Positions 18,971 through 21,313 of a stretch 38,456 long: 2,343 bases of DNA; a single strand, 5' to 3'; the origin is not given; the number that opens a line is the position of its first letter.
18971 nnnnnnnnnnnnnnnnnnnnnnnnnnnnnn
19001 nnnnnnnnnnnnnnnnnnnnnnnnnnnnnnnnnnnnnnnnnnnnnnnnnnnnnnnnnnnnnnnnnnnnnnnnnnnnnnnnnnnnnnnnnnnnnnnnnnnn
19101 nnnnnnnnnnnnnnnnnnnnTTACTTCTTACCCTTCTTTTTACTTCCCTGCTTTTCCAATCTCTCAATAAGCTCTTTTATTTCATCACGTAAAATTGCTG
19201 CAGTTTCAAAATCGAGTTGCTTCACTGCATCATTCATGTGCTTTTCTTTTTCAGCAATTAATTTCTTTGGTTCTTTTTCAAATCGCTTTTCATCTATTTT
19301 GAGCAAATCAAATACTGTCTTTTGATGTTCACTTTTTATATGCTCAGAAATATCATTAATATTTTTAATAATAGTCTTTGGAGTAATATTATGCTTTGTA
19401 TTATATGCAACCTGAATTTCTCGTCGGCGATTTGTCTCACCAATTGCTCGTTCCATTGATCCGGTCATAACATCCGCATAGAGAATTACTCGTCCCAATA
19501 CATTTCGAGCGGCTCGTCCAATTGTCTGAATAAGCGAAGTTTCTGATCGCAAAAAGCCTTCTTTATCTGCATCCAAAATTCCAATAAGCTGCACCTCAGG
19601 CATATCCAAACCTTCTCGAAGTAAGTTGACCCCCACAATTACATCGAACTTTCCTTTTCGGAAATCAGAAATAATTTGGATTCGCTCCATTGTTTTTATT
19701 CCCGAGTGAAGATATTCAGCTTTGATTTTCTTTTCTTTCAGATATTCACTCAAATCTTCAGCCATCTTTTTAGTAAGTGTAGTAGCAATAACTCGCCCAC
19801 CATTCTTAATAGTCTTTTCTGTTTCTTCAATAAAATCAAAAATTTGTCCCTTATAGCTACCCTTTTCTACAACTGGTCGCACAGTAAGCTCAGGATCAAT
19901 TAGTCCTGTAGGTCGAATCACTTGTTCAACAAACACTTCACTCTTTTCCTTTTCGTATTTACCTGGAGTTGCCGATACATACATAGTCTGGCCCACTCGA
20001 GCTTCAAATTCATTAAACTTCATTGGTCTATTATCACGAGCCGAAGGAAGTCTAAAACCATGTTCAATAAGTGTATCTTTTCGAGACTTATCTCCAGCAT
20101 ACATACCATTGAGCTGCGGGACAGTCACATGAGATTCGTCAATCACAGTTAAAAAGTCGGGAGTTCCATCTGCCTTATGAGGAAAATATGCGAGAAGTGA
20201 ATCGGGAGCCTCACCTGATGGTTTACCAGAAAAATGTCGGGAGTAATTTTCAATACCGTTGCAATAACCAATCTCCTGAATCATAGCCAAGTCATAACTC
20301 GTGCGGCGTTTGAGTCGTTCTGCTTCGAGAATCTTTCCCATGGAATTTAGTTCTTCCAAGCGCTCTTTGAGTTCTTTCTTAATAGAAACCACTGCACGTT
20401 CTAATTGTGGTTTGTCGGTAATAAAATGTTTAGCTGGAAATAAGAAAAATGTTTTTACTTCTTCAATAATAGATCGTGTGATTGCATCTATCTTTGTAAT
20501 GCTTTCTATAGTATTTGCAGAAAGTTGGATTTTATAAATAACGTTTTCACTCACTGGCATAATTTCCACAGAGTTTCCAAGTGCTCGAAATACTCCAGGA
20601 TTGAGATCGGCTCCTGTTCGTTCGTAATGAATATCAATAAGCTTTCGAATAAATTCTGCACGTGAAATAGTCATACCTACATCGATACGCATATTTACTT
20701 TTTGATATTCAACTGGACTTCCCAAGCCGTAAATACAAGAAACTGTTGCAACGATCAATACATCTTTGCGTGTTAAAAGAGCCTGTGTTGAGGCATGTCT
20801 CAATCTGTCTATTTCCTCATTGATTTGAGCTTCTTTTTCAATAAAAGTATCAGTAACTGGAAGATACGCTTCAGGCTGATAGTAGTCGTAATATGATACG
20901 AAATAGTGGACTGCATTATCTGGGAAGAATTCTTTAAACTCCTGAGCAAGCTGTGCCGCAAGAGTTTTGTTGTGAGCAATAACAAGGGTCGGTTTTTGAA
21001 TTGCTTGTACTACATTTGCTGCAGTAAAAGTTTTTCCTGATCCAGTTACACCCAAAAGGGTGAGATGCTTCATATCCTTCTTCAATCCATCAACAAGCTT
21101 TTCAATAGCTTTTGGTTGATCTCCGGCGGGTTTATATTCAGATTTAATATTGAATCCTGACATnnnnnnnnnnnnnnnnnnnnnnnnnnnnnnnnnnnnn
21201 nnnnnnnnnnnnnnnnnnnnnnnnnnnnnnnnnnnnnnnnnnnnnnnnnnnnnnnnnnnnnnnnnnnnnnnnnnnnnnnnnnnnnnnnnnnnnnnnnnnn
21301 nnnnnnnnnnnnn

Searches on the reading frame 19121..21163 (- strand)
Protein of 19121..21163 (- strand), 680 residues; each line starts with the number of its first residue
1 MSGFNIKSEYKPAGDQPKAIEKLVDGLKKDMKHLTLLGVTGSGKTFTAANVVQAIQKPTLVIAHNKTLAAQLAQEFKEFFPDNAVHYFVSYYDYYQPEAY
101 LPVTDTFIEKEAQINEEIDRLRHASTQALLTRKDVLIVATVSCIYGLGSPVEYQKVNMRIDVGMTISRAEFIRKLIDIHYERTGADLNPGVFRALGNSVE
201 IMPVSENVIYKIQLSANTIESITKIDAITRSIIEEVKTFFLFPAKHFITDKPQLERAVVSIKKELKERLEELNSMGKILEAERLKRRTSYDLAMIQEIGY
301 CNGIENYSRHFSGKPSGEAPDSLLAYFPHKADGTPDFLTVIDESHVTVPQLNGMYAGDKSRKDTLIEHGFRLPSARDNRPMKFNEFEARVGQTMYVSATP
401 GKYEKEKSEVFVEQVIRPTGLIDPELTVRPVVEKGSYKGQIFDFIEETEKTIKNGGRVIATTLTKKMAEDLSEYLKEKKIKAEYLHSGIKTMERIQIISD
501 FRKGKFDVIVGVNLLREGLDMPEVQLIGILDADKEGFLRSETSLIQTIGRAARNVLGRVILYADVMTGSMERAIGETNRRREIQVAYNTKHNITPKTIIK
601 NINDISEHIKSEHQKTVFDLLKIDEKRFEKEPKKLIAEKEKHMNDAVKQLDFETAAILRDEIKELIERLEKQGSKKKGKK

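Call 17: list_cluster_members(proteins=[window:19121-21163:-, window:15196-17853:-, window:22676-23902:-, window:18618-19040:-, window:18011-18421:-, window:5442-6302:-, window:6615-7412:+, window:22014-22598:-, window:26214-26822:-, P0007])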
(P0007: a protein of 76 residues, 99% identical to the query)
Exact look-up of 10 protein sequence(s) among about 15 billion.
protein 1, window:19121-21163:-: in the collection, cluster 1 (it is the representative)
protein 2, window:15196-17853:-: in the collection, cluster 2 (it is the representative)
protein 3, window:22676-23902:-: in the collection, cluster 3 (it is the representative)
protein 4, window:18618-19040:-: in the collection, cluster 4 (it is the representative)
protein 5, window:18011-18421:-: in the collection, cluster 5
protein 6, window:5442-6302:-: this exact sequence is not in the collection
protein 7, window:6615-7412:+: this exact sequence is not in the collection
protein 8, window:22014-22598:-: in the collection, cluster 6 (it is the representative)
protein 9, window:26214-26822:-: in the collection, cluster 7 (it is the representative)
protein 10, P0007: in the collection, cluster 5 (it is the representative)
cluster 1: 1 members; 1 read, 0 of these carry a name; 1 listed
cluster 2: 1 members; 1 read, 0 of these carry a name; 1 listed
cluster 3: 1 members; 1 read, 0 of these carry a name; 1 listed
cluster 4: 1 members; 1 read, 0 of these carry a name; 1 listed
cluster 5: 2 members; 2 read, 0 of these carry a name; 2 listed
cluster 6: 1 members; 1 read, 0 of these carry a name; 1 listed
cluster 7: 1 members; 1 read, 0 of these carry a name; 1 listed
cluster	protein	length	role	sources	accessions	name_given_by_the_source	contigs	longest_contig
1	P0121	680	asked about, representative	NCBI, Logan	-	-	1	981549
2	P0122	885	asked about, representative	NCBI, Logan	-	-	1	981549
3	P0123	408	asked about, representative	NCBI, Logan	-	-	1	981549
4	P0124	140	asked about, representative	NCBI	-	-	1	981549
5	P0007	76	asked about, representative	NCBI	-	-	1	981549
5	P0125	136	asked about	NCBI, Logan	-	-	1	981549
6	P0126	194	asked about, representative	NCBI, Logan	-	-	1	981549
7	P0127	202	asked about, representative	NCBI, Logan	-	-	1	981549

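Call 18: find_encoding_contigs(protein=P0125, flank=3000, max_places=6)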
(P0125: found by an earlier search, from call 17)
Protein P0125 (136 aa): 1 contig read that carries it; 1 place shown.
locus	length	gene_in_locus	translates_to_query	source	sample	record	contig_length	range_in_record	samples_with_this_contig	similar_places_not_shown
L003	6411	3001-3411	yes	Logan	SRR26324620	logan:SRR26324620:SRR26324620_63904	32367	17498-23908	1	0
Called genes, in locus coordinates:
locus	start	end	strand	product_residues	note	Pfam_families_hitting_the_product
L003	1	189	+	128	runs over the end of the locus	-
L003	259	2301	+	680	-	PF00270:DEAD (faint), PF04851:ResIII, PF17757:UvrB_inter, PF27431:UvrB_3rd, PF00271:Helicase_C, PF12344:UvrB, PF02151:UVR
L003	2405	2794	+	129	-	-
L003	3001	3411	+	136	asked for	PF02599:CsrA, PF02954:HTH_8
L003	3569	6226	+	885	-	PF00005:ABC_tran (faint), PF02463:SMC_N (faint), PF13555:AAA_29 (faint), PF20720:nSTAND3 (faint), PF13304:AAA_21 (faint), PF17760:UvrA_inter, PF00684:DnaJ_CXXCXGXG (faint)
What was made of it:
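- The full-length 136-aa call is also on record with both Pfam domains (calls 17, 18).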

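Call 34: find_homologous_proteins(query=window:19121-21163:-, max_evalue=1e-50)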
Query window:19121-21163:- (680 aa): 8000 proteins with E <= 1e-50 among 8000 candidates; the best 120 are listed.
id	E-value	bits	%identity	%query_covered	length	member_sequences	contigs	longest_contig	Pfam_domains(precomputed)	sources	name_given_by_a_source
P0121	0.0e+0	1496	100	100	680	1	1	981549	PF00270.36,PF02151.26,PF17757.7,PF00271.38,PF27431.1,PF04851.22,PF12344.15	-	-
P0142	0.0e+0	1235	82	99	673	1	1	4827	PF02151.26,PF17757.7,PF00271.38,PF27431.1,PF04851.22,PF12344.15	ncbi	-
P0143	0.0e+0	1232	82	99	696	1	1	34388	PF02151.26,PF17757.7,PF00271.38,PF27431.1,PF04851.22,PF12344.15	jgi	jgi:excinuclease ABC subunit B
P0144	0.0e+0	1225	82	99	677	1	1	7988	PF00270.36,PF02151.26,PF17757.7,PF00271.38,PF27431.1,PF04851.22,PF12344.15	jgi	jgi:excinuclease ABC subunit B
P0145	0.0e+0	1224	81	99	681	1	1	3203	PF02151.26,PF17757.7,PF00271.38,PF27431.1,PF04851.22,PF12344.15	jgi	jgi:excinuclease ABC subunit B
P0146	0.0e+0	1224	81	99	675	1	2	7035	PF02151.26,PF17757.7,PF00271.38,PF27431.1,PF04851.22,PF12344.15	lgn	-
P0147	0.0e+0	1224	82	98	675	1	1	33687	PF00270.36,PF02151.26,PF13604.13,PF17757.7,PF00271.38,PF27431.1,PF04851.22,PF12344.15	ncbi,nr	ncbi:excinuclease ABC subunit UvrB [Candidatus Parcubacteria bacterium]|nr:excinuclease ABC subunit 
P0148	0.0e+0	1220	81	99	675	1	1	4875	PF02151.26,PF17757.7,PF00271.38,PF27431.1,PF04851.22,PF12344.15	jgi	jgi:excinuclease ABC subunit B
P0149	0.0e+0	1218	81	98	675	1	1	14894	PF00270.36,PF02151.26,PF17757.7,PF00271.38,PF27431.1,PF04851.22,PF12344.15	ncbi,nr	ncbi:MAG: excinuclease ABC subunit UvrB [bacterium]|nr:excinuclease ABC subunit UvrB [bacterium]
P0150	0.0e+0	1212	81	98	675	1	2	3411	PF00270.36,PF02151.26,PF17757.7,PF00271.38,PF27431.1,PF04851.22,PF12344.15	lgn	-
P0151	0.0e+0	1208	81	99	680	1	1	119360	PF02151.26,PF17757.7,PF00271.38,PF27431.1,PF04851.22,PF12344.15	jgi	jgi:excinuclease ABC subunit B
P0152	0.0e+0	1206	79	100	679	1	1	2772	PF02151.26,PF17757.7,PF00271.38,PF27431.1,PF04851.22,PF12344.15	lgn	-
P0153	0.0e+0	1205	80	99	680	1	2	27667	PF00270.36,PF02151.26,PF17757.7,PF00271.38,PF27431.1,PF04851.22,PF12344.15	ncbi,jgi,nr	ncbi:MAG: UvrB, excinuclease subunit excinuclease subunit [Candidatus Paceibacter sp.]|jgi:excinucle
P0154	0.0e+0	1204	81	98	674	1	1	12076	PF00270.36,PF02151.26,PF17757.7,PF00271.38,PF27431.1,PF04851.22,PF12344.15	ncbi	-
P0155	0.0e+0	1203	80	98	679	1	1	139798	PF02151.26,PF17757.7,PF00271.38,PF27431.1,PF04851.22,PF12344.15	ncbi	-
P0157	0.0e+0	1201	80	100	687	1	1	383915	PF02151.26,PF17757.7,PF00271.38,PF27431.1,PF04851.22,PF12344.15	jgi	jgi:excinuclease ABC subunit B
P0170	0.0e+0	1178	78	100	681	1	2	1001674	PF00270.36,PF02151.26,PF17757.7,PF00271.38,PF27431.1,PF04851.22,PF12344.15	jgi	jgi:excinuclease ABC subunit B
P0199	0.0e+0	1127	74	100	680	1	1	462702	PF00270.36,PF02151.26,PF17757.7,PF00271.38,PF27431.1,PF04851.22,PF12344.15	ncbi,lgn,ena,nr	ncbi:MAG TPA: excinuclease ABC subunit UvrB [Candidatus Paceibacterota bacterium]|nr:excinuclease AB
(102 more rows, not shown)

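Call 35: find_encoding_contigs(protein=P0143, flank=5000, max_places=2)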
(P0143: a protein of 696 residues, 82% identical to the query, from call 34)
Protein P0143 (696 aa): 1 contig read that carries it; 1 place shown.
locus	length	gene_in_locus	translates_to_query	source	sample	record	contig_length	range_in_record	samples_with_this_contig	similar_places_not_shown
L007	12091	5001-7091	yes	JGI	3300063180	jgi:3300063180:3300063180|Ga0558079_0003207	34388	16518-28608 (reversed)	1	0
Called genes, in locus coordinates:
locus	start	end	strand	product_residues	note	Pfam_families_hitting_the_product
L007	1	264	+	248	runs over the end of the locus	PF01061:ABC2_membrane, PF12698:ABC2_membrane_3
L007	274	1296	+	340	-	PF09587:PGA_cap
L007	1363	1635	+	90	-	-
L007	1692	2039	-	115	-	PF01329:Pterin_4a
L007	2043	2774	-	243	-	PF18306:LDcluster4, PF03641:Lysine_decarbox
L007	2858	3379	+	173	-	PF00254:FKBP_C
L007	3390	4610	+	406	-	PF01702:TGT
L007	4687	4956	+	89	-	-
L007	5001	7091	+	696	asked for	PF04851:ResIII, PF17757:UvrB_inter, PF27431:UvrB_3rd, PF00271:Helicase_C, PF12344:UvrB, PF02151:UVR (weak)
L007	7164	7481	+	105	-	-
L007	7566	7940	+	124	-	PF02599:CsrA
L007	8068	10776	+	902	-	PF00005:ABC_tran (faint), PF02463:SMC_N (faint), PF13191:AAA_16 (faint), PF13555:AAA_29 (faint), PF20720:nSTAND3 (faint), PF13304:AAA_21 (faint), PF17760:UvrA_inter, PF00684:DnaJ_CXXCXGXG (faint)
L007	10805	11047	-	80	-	-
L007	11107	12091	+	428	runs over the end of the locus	PF01541:GIY-YIG, PF27096:UvrC_M, PF02151:UVR (weak), PF08459:UvrC_RNaseH_dom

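Call 36: find_encoding_contigs(protein=P0147, flank=5000, max_places=2)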
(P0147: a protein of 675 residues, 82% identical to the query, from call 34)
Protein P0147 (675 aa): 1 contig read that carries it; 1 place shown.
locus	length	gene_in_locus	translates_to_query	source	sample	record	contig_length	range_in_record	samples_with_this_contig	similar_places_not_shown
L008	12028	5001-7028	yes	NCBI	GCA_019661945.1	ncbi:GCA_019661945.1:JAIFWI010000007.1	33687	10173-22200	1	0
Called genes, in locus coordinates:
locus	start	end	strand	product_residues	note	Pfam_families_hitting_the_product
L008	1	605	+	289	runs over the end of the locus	PF09587:PGA_cap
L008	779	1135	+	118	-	-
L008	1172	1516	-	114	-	PF01329:Pterin_4a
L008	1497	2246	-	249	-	PF18306:LDcluster4, PF03641:Lysine_decarbox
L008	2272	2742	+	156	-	PF00254:FKBP_C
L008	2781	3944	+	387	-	PF01702:TGT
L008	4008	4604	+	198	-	-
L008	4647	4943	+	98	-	-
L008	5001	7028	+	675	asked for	PF00270:DEAD (faint), PF04851:ResIII, PF13604:AAA_30 (faint), PF17757:UvrB_inter, PF27431:UvrB_3rd, PF00271:Helicase_C, PF12344:UvrB, PF02151:UVR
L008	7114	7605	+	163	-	PF02599:CsrA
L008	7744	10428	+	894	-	PF00005:ABC_tran (faint), PF02463:SMC_N (faint), PF13555:AAA_29 (faint), PF20720:nSTAND3 (faint), PF13304:AAA_21 (faint), PF17760:UvrA_inter, PF00684:DnaJ_CXXCXGXG (faint)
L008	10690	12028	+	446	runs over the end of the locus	PF27096:UvrC_M, PF08459:UvrC_RNaseH_dom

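Call 37: find_encoding_contigs(protein=P0151, flank=5000, max_places=2)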
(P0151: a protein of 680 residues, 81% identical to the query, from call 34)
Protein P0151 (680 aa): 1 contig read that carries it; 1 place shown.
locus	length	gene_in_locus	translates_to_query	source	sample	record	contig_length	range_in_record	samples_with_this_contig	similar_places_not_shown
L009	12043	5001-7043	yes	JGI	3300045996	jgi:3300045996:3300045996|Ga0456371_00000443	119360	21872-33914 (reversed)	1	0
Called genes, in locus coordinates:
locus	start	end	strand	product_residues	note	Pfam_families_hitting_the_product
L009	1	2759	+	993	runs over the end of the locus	PF00050:Kazal_1 (weak), PF00404:Dockerin_1 (faint)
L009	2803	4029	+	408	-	PF01702:TGT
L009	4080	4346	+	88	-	-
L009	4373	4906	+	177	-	-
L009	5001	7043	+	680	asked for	PF04851:ResIII, PF17757:UvrB_inter, PF27431:UvrB_3rd, PF00271:Helicase_C, PF12344:UvrB, PF02151:UVR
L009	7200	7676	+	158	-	PF02599:CsrA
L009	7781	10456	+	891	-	PF00005:ABC_tran (faint), PF02463:SMC_N (faint), PF13191:AAA_16 (faint), PF13555:AAA_29 (faint), PF20720:nSTAND3 (faint), PF13173:AAA_14 (faint), PF13304:AAA_21 (faint), PF17760:UvrA_inter, +1 more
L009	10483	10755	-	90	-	-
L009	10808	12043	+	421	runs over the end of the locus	PF01541:GIY-YIG (weak), PF27096:UvrC_M, PF02151:UVR (weak), PF08459:UvrC_RNaseH_dom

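Call 49: find_encoding_contigs(protein=P0170, flank=4000, max_places=1)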
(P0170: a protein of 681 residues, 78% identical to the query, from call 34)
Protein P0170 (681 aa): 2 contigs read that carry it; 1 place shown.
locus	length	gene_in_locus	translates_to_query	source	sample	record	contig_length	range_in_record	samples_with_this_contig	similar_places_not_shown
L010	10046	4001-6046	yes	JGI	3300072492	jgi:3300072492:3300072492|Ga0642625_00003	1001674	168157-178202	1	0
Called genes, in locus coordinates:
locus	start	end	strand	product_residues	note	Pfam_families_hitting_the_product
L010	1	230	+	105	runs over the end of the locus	-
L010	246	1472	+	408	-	PF01702:TGT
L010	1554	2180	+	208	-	-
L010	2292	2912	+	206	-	-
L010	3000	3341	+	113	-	PF07866:DUF1653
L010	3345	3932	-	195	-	-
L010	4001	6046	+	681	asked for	PF00270:DEAD (faint), PF04851:ResIII, PF17757:UvrB_inter, PF27431:UvrB_3rd, PF00271:Helicase_C, PF12344:UvrB, PF02151:UVR (weak)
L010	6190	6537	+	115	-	PF02599:CsrA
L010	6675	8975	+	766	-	-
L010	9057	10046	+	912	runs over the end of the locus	PF00005:ABC_tran (faint), PF02463:SMC_N (faint), PF13191:AAA_16 (faint), PF13555:AAA_29 (faint), PF20720:nSTAND3 (faint), PF13304:AAA_21 (faint), PF17760:UvrA_inter, PF00684:DnaJ_CXXCXGXG (faint)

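Call 50: find_encoding_contigs(protein=P0157, flank=4000, max_places=1)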
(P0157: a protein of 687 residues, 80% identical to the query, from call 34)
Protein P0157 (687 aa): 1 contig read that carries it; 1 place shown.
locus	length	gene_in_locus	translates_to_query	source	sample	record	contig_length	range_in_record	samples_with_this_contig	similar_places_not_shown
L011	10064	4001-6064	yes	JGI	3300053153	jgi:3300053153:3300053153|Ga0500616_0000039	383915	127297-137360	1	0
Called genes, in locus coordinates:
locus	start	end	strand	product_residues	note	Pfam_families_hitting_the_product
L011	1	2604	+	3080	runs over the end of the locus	-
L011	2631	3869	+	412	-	PF01702:TGT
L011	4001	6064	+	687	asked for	PF04851:ResIII, PF17757:UvrB_inter, PF27431:UvrB_3rd, PF00271:Helicase_C, PF12344:UvrB, PF02151:UVR (weak)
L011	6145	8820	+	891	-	PF00005:ABC_tran (faint), PF02463:SMC_N (faint), PF13191:AAA_16 (faint), PF13555:AAA_29 (faint), PF20720:nSTAND3 (faint), PF13304:AAA_21 (faint), PF17760:UvrA_inter, PF00684:DnaJ_CXXCXGXG (faint)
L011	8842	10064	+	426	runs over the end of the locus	PF01541:GIY-YIG (weak), PF27096:UvrC_M, PF02151:UVR (weak), PF08459:UvrC_RNaseH_dom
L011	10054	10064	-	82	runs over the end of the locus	-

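Call 51: find_encoding_contigs(protein=P0199, flank=4000, max_places=1)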
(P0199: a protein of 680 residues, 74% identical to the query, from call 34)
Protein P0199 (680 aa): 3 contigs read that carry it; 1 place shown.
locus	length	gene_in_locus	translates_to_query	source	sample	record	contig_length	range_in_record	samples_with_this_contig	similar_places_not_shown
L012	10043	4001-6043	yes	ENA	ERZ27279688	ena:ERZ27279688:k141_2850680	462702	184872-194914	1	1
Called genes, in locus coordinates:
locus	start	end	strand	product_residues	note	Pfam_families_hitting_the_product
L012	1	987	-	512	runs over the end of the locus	PF02874:ATP-synt_ab_N, PF00006:ATP-synt_ab, PF00306:ATP-synt_ab_C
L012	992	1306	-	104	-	PF00213:OSCP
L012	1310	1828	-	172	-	PF00430:ATP-synt_B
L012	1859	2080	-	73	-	PF00137:ATP-synt_C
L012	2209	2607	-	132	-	PF07883:Cupin_2 (weak)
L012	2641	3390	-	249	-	PF00119:ATP-synt_A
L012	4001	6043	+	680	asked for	PF00270:DEAD (faint), PF04851:ResIII, PF17757:UvrB_inter, PF27431:UvrB_3rd, PF00271:Helicase_C, PF12344:UvrB, PF02151:UVR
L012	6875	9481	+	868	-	PF00005:ABC_tran (faint), PF02463:SMC_N (faint), PF13191:AAA_16 (faint), PF13555:AAA_29 (faint), PF20703:nSTAND1 (faint), PF20720:nSTAND3 (faint), PF13304:AAA_21 (faint), PF17760:UvrA_inter, +1 more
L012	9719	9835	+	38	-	-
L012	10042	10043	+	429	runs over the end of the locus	PF02151:UVR (faint), PF27096:UvrC_M, PF08459:UvrC_RNaseH_dom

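Call 61: predict_structure(alignment_id=A5)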
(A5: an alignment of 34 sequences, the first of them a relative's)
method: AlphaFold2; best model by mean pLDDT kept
length: 136 residues; sequences in the alignment: 34
mean_pLDDT: 63.4   pTM: 0.33
mean pLDDT of the five models: 63.4, 61.7, 60.3, 59.0, 56.0
residues with pLDDT >= 90: 3; 70-90: 42; 50-70: 52; < 50: 39
segments of 3 or more residues with pLDDT < 50: 1-3, 36-43, 61-87
pLDDT, mean of each block of 10 residues (from residue 1): 51 59 66 54 59 58 43 37 49 79 86 89 88 74
secondary structure, 60 per line:
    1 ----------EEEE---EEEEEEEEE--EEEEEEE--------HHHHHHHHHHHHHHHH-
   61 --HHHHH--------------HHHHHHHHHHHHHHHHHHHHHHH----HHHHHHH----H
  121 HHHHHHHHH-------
elements in order: E11-14 E18-26 E29-35 H44-59 H63-67 H82-104 H109-115 H120-129
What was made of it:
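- On CsrA/RsmA (PF02599): The monomer AF2 model shows the beta strands and C-terminal helix, but with pLDDT of only 51-66 (call 61).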

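Call 66: search_protein_families(library=pfam, proteins=[L007:7605-7937:+, L008:7114-7602:+, L009:7200-7673:+, L010:6190-6534:+, L007:7164-7478:+], max_evalue=1)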
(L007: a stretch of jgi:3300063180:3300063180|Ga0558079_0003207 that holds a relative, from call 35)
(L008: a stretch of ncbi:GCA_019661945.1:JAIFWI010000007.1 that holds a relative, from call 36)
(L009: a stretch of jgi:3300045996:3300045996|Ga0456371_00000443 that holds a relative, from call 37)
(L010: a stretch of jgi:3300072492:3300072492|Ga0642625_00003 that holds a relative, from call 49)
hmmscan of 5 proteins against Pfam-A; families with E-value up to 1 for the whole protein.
L007:7605-7937:+ (111 aa): 4 families
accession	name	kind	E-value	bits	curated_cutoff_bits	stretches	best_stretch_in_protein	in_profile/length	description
PF02599.21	CsrA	-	4.5e-25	87.8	27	1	2-53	1-52/53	Global regulator protein family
PF24388.1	Permuted_GreAB-C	-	0.053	13.6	27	0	17-33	23-39/54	Permuted GreAB-C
PF19802.4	DUF6285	-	0.059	14.5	28.1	1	49-103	18-76/91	Domain of unknown function (DUF6285)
PF02119.21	FlgI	-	0.088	12.1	25.3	1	7-78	236-308/343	Flagellar P-ring protein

L008:7114-7602:+ (163 aa): 1 family
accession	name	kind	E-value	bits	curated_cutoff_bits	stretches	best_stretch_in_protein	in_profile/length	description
PF02599.21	CsrA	-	1e-23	83.4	27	1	1-51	1-51/53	Global regulator protein family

L009:7200-7673:+ (158 aa): 1 family
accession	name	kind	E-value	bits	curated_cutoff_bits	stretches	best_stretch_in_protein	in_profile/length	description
PF02599.21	CsrA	-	8e-18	64.6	27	1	1-50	1-49/53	Global regulator protein family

L010:6190-6534:+ (115 aa): 1 family
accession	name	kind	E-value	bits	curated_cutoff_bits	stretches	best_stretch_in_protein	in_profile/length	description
PF02599.21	CsrA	-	2e-25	88.9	27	1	1-52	1-52/53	Global regulator protein family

L007:7164-7478:+ (105 aa): 0 families

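Call 87: find_encoding_contigs(protein=P0142, flank=3000, max_places=1)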
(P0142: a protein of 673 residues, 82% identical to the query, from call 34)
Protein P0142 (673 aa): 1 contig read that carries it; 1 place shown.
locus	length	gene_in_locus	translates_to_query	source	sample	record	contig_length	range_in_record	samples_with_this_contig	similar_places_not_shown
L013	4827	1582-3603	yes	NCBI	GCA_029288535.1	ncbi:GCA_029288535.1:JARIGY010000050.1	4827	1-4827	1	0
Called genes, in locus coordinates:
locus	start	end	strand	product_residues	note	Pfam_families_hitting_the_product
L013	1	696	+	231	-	?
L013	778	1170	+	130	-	-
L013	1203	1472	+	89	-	-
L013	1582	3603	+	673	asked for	PF04851:ResIII, PF17757:UvrB_inter, PF27431:UvrB_3rd, PF00271:Helicase_C, PF12344:UvrB, PF02151:UVR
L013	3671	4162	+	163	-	-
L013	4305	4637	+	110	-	-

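Call 88: find_encoding_contigs(protein=P0144, flank=3000, max_places=1)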
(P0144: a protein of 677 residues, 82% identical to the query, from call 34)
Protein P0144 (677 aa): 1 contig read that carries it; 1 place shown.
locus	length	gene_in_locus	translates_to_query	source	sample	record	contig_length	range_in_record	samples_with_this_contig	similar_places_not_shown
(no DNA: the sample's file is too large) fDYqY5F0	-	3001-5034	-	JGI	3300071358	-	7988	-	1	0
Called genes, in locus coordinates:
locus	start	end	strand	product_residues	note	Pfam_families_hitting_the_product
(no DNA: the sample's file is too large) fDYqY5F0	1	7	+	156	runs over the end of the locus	PF00254:FKBP_C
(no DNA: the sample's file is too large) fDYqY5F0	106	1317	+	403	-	PF01702:TGT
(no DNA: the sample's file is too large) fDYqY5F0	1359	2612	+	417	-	PF00211:Guanylate_cyc (faint)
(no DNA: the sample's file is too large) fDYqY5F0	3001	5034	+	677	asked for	PF00270:DEAD (faint), PF04851:ResIII, PF17757:UvrB_inter, PF27431:UvrB_3rd, PF00271:Helicase_C, PF12344:UvrB, PF02151:UVR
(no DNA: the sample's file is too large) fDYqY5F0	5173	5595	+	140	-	PF02599:CsrA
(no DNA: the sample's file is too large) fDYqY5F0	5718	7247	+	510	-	?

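Call 89: find_encoding_contigs(protein=P0153, flank=3000, max_places=1)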
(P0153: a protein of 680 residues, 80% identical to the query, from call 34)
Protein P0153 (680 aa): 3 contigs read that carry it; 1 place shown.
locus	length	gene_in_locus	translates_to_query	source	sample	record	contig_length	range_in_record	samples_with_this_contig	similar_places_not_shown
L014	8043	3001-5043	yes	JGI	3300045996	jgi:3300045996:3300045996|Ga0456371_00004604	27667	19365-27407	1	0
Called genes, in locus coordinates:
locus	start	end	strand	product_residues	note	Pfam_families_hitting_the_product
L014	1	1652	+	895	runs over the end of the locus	PF00050:Kazal_1 (weak), PF07648:Kazal_2 (weak), PF00404:Dockerin_1 (faint)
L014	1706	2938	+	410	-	PF01702:TGT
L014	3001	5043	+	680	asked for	PF00270:DEAD (faint), PF04851:ResIII, PF17757:UvrB_inter, PF27431:UvrB_3rd, PF00271:Helicase_C, PF12344:UvrB, PF02151:UVR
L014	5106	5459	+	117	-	PF02617:ClpS (weak)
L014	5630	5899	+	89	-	PF02599:CsrA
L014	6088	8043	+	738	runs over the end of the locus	?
